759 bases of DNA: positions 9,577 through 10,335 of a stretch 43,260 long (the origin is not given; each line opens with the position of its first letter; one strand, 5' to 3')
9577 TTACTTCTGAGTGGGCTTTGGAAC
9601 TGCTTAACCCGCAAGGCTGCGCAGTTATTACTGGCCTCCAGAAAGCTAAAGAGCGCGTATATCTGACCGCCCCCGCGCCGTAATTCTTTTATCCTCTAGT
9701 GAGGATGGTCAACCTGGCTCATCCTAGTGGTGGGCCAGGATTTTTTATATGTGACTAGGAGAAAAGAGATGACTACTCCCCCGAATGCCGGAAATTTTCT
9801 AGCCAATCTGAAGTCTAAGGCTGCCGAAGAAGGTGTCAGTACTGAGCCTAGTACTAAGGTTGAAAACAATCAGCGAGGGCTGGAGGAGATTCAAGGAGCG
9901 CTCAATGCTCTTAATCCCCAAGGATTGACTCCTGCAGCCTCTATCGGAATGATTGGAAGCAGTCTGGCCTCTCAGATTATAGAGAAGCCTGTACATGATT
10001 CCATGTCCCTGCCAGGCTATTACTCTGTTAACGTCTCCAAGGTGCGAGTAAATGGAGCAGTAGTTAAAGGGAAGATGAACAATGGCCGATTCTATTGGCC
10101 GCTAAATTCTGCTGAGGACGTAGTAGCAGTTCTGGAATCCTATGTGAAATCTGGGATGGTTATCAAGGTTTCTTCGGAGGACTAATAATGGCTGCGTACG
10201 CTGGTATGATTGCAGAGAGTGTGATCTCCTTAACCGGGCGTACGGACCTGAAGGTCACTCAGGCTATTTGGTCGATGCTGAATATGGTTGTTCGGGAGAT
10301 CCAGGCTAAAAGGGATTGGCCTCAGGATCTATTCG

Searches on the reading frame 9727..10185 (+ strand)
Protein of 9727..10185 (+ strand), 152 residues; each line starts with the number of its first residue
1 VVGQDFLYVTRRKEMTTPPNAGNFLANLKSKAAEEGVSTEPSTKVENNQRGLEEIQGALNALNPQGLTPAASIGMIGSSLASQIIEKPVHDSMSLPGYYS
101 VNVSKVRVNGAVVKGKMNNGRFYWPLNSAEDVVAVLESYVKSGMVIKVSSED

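Call 3: search_protein_families(library=pfam, proteins=[window:9727-10185:+], max_evalue=0.1)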
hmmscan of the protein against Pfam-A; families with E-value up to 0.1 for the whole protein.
window:9727-10185:+ (152 aa): 0 families

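Call 4: search_protein_families(library=phrogs, proteins=[window:9727-10185:+], max_evalue=0.1)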
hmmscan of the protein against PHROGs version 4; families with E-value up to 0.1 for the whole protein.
window:9727-10185:+ (152 aa): 2 families
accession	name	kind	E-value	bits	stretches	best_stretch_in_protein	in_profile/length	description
phrog_16372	-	unknown function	2.8e-94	313.3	1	15-152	1-138/138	-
phrog_783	-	connector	0.028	14.7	0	35-73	202-243/254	head-tail adaptor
